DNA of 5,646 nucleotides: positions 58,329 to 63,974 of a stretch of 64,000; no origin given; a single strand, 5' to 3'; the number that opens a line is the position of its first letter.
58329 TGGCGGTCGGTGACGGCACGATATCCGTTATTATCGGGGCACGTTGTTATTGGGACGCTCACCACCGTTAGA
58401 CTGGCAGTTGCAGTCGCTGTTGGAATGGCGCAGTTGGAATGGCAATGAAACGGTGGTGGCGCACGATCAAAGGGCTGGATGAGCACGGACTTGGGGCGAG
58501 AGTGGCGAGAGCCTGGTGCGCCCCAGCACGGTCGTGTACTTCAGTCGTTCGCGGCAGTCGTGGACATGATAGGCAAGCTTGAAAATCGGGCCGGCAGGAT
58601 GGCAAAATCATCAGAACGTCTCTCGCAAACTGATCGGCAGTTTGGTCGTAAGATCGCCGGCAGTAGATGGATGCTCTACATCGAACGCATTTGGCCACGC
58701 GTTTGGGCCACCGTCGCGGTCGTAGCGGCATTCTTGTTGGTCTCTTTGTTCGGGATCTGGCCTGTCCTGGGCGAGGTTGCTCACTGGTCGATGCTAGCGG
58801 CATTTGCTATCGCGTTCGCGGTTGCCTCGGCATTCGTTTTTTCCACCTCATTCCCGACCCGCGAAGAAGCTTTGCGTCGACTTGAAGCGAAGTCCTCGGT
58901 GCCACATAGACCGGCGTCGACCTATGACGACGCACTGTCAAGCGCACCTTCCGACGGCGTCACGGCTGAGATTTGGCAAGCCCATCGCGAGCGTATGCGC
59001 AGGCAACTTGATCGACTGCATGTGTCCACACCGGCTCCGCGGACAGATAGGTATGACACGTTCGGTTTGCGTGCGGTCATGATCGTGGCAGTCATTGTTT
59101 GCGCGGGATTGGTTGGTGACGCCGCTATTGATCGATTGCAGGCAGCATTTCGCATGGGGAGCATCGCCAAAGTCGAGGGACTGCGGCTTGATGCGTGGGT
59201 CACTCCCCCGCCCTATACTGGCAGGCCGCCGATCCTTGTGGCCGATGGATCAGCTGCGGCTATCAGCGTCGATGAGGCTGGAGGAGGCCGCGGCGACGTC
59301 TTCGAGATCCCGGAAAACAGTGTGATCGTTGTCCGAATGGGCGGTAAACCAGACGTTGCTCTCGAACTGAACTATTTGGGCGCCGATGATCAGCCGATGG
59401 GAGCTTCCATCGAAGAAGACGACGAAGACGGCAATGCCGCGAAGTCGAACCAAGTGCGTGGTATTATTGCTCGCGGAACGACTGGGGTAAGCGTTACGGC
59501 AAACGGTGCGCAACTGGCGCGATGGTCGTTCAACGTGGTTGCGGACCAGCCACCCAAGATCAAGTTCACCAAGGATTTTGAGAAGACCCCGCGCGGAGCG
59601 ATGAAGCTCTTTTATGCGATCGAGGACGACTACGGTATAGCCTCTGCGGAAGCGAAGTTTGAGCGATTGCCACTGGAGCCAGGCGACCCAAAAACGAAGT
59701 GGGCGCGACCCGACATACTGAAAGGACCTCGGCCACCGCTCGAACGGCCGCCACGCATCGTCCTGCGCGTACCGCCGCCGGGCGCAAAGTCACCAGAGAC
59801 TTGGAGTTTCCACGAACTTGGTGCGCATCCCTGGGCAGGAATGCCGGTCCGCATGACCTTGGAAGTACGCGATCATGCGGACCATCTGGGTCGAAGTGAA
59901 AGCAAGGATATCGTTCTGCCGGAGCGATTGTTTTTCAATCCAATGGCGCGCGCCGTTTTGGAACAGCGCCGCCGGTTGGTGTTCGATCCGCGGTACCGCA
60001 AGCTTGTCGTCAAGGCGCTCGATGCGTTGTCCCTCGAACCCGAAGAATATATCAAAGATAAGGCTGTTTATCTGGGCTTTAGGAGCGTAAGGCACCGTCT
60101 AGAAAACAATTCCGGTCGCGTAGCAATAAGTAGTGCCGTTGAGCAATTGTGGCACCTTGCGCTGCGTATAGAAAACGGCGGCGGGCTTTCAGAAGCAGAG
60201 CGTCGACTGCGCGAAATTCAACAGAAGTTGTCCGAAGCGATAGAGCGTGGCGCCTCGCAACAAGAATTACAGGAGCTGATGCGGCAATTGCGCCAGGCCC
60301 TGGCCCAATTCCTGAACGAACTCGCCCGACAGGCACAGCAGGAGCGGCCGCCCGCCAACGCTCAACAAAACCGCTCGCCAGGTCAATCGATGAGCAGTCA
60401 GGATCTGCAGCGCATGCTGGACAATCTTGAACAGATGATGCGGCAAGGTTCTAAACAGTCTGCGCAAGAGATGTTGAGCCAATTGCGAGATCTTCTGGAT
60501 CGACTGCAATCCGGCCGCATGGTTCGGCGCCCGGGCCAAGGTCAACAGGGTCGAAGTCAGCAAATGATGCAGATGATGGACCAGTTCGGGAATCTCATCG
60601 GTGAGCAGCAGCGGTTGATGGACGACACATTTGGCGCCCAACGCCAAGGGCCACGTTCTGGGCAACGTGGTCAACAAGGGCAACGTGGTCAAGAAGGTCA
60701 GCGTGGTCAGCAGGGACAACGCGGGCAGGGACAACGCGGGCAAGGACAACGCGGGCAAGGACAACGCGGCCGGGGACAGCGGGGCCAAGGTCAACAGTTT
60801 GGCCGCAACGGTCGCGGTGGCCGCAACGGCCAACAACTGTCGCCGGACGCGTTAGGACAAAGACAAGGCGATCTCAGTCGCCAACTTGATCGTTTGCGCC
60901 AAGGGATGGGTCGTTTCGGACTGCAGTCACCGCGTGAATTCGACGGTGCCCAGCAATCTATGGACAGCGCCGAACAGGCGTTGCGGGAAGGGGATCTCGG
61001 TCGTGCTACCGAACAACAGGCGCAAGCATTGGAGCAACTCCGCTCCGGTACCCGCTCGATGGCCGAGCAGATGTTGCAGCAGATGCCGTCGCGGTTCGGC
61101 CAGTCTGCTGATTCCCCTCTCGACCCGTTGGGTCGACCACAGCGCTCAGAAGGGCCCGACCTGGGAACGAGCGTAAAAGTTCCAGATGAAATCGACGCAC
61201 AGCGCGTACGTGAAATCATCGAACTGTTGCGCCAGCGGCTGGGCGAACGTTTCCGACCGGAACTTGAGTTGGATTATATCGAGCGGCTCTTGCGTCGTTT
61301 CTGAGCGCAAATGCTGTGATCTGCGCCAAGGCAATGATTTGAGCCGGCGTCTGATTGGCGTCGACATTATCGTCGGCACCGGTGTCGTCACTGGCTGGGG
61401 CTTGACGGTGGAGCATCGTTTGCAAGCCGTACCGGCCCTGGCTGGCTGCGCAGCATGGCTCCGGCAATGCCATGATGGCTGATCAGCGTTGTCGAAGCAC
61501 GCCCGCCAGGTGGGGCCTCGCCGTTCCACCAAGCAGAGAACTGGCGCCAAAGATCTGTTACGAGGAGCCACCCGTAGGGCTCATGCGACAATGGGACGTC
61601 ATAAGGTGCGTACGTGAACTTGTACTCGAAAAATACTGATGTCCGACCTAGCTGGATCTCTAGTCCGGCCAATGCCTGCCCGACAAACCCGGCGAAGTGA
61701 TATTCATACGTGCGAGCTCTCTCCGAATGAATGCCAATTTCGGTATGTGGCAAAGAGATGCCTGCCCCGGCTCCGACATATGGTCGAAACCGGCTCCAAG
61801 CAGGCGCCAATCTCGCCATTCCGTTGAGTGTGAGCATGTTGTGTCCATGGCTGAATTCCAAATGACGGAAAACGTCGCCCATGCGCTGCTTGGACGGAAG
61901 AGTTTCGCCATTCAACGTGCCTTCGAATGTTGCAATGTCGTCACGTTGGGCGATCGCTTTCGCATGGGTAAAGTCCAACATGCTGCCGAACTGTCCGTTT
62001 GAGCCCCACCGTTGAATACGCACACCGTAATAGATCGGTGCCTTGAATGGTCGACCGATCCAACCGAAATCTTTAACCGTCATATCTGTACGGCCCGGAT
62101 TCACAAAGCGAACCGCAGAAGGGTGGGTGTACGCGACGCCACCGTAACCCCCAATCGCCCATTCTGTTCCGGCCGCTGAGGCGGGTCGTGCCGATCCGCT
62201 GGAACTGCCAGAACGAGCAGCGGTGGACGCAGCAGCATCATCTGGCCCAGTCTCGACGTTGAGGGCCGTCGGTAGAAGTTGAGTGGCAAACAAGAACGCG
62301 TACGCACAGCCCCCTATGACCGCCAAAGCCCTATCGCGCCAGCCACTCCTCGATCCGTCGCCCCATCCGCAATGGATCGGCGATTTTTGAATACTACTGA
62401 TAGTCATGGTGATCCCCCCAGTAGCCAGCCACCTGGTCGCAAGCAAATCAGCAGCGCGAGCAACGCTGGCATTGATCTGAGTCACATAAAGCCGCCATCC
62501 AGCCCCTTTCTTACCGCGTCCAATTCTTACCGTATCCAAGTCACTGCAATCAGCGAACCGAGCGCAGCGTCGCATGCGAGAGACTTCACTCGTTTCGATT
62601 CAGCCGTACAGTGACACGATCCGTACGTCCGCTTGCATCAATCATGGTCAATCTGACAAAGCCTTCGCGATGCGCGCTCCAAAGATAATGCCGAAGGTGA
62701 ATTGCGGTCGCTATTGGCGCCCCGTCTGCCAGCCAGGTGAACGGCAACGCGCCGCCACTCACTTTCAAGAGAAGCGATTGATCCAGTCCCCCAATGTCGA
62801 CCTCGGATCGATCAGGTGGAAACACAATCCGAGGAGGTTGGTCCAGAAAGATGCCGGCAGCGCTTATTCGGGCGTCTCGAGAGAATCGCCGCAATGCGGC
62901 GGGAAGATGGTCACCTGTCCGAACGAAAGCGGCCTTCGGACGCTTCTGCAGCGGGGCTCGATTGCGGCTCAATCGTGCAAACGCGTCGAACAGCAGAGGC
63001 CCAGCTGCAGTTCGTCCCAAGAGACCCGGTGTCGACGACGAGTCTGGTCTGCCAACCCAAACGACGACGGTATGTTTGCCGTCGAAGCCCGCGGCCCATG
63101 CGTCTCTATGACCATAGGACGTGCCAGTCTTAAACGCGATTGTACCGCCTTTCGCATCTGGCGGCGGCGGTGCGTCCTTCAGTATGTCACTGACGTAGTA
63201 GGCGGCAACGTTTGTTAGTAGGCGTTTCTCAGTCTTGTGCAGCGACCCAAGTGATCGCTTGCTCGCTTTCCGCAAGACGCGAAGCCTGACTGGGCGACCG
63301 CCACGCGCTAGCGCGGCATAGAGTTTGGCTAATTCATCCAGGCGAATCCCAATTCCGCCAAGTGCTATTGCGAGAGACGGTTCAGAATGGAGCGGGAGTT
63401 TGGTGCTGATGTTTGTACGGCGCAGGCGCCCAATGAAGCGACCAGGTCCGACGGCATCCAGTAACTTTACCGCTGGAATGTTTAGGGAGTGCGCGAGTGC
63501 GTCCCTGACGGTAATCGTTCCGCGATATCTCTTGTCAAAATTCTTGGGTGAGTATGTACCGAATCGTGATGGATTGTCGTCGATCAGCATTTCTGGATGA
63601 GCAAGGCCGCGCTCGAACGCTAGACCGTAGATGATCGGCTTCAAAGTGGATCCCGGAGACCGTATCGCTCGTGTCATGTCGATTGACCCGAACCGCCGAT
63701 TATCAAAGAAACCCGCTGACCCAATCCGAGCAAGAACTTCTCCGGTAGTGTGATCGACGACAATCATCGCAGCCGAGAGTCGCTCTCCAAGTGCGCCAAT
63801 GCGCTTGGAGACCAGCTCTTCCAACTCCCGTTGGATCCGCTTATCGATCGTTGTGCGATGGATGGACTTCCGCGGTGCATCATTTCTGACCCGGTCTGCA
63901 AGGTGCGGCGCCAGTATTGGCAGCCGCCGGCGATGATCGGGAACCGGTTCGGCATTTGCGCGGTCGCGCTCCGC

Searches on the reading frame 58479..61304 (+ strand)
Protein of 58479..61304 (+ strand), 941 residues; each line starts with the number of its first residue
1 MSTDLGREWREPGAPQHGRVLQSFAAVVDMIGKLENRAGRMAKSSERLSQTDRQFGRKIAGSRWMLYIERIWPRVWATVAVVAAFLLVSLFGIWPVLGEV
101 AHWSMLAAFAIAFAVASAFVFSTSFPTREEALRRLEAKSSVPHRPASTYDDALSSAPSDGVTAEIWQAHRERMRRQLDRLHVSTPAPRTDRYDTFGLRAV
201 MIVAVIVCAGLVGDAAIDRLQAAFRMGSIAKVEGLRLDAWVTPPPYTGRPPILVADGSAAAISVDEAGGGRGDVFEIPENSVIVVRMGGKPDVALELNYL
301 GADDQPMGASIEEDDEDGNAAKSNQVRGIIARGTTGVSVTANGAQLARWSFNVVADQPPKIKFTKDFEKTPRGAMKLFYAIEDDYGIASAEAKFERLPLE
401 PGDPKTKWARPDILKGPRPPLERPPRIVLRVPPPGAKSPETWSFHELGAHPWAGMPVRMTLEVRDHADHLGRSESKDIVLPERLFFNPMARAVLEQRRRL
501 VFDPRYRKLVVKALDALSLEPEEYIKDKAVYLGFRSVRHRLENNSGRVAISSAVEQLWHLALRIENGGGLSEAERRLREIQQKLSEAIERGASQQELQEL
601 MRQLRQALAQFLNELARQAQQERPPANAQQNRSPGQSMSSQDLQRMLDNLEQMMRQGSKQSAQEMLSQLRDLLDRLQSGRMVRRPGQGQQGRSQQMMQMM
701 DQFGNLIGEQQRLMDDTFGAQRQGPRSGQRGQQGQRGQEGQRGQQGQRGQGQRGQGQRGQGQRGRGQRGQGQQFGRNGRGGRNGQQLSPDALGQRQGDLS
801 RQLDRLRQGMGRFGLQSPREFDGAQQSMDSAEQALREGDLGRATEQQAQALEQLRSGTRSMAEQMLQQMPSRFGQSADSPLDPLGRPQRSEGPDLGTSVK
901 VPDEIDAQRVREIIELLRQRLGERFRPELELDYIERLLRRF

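Call 25: search_protein_families(library=pfam, proteins=[window:58479-61304:+], max_evalue=0.0001)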
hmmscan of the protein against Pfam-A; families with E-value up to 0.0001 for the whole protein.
window:58479-61304:+ (941 aa): 1 family
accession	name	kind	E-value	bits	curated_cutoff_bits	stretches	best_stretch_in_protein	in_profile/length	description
PF13779.11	DUF4175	-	2.7e-248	826.6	27.3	1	57-941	4-825/825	Domain of unknown function (DUF4175)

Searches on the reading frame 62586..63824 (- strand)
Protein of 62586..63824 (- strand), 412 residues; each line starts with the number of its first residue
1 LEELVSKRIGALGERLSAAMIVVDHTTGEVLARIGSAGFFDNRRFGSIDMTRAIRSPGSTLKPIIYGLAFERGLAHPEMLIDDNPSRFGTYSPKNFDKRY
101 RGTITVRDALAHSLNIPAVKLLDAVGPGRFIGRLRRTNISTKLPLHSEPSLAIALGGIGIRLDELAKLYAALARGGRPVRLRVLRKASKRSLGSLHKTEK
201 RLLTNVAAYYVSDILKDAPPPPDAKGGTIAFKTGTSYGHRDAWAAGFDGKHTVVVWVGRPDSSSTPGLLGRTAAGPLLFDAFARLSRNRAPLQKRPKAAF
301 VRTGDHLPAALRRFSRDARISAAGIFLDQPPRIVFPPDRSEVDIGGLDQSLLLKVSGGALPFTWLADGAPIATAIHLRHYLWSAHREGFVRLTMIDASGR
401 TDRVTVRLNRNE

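Call 25: search_protein_families(library=pfam, proteins=[window:62586-63824:-], max_evalue=0.0001)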
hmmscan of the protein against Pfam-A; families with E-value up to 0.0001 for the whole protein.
window:62586-63824:- (412 aa): 2 families
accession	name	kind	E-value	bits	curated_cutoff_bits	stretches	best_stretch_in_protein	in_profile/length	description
PF00905.27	Transpeptidase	-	1.3e-18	67.6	22.1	1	19-239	2-245/299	Penicillin binding protein transpeptidase domain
PF06832.18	BiPBP_C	-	2.3e-17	63.1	26.8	1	328-406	9-90/90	Penicillin-Binding Protein C-terminus Family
